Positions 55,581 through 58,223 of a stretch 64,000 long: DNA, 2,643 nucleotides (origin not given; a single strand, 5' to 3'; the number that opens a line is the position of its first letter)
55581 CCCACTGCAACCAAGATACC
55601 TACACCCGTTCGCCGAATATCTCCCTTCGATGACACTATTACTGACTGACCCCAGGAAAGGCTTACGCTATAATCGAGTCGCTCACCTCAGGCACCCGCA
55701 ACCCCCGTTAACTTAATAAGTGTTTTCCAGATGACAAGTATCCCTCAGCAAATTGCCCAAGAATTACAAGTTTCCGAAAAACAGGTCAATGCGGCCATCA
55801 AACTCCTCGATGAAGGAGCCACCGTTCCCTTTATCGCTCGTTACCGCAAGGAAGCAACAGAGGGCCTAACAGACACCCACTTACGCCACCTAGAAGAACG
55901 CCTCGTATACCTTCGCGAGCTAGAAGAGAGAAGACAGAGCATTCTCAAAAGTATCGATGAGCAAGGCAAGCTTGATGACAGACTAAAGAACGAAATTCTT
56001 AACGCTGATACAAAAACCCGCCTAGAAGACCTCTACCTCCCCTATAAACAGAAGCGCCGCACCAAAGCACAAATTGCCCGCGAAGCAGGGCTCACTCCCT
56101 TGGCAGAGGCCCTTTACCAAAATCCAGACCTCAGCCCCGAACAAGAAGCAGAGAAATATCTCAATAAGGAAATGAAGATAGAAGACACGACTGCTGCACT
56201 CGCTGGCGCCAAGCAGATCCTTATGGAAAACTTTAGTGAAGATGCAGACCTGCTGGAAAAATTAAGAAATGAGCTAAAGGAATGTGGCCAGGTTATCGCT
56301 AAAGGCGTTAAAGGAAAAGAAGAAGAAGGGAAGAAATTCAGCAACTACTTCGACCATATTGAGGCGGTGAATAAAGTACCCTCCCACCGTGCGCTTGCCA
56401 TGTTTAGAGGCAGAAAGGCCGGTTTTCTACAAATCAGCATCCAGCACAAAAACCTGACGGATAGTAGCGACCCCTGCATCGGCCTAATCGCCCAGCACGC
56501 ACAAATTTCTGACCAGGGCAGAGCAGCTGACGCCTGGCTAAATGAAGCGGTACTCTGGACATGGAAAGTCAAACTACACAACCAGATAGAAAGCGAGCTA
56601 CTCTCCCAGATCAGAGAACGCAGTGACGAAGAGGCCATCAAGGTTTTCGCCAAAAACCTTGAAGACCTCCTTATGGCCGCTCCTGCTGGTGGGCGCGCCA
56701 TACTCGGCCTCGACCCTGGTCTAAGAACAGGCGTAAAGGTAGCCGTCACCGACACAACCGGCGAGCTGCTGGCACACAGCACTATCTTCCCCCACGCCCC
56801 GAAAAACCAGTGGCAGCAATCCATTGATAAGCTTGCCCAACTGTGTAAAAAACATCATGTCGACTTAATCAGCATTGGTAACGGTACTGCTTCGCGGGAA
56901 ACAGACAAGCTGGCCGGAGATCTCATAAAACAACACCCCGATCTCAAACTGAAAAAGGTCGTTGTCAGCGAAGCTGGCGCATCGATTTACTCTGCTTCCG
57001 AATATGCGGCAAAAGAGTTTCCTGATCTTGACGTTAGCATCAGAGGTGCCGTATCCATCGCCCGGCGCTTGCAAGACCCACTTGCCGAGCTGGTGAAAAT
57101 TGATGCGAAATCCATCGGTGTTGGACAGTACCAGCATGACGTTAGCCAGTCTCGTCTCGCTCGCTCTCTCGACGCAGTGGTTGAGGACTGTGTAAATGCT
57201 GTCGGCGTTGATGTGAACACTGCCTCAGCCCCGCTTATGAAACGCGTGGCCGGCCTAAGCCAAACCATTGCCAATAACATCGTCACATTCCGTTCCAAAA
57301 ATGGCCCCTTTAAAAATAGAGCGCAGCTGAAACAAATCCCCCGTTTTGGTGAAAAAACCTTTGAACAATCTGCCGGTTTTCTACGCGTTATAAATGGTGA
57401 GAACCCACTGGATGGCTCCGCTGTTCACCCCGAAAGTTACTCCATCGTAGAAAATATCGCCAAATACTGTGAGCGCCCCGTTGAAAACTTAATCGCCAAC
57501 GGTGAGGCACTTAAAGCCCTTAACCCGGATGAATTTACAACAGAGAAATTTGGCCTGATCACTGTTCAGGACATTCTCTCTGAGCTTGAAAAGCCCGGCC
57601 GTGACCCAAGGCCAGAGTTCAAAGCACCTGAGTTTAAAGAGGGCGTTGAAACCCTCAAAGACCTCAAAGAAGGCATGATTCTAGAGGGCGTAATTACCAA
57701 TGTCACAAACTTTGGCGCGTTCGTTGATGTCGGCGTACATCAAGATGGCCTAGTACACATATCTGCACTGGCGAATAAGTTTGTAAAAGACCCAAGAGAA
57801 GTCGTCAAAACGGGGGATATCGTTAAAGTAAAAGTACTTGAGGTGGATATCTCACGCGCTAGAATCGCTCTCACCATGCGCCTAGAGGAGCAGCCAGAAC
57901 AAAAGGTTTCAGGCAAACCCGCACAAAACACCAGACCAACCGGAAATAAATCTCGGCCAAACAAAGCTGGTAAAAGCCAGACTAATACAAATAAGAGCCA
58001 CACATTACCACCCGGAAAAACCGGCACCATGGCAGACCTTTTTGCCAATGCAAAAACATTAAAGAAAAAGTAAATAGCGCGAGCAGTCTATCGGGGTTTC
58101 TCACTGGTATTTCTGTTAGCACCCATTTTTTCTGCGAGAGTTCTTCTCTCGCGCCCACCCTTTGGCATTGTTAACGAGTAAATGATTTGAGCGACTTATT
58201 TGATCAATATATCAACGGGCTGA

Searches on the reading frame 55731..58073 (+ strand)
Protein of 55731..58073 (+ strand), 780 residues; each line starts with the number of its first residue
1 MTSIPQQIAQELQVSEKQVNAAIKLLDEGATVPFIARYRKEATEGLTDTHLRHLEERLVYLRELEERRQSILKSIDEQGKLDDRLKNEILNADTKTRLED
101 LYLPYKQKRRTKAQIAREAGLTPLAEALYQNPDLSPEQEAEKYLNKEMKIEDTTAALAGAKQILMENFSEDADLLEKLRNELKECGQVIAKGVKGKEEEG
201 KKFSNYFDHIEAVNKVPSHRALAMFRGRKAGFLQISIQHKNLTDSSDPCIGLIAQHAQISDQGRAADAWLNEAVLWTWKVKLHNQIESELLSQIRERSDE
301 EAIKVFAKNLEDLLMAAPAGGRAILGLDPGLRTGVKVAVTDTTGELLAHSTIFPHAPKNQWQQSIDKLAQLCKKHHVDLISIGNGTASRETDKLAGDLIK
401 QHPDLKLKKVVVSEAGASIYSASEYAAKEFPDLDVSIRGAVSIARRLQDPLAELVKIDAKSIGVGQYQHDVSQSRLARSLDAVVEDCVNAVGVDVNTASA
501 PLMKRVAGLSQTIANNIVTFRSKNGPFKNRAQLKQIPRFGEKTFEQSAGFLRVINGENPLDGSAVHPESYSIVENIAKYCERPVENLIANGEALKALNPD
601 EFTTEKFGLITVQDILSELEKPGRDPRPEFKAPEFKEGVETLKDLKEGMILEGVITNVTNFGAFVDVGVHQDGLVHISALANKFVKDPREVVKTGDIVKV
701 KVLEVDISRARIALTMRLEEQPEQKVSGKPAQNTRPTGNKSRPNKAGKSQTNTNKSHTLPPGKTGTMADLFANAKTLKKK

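Call 71: search_protein_families(library=pfam, proteins=[window:55731-58073:+], max_evalue=0.00001)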
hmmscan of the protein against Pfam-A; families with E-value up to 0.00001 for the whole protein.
window:55731-58073:+ (780 aa): 8 families
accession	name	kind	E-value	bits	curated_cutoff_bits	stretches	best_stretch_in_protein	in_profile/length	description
PF22706.1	Tex_central_region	-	5.5e-67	225.6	27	1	131-306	1-178/178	Tex central region-like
PF16921.10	Tex_YqgF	-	4.8e-54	182.6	27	1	323-448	2-126/126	Tex protein YqgF-like domain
PF09371.15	Tex_N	-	3e-31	107.4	32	1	3-76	2-75/75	Tex-like protein N-terminal domain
PF12836.13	HHH_3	-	4.7e-27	94.3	27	1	488-552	1-65/65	Helix-hairpin-helix motif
PF17674.7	HHH_9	-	1.7e-24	86.9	23.1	1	558-627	1-70/70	HHH domain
PF00575.29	S1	-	8.6e-22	77.8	22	1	645-717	2-74/74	S1 RNA binding domain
PF14635.12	HHH_7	-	3.2e-08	34.3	27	1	460-553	4-103/104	Helix-hairpin-helix motif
PF14639.11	YqgF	-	5.2e-08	33.3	35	1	341-455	27-147/150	Holliday-junction resolvase-like of SPT6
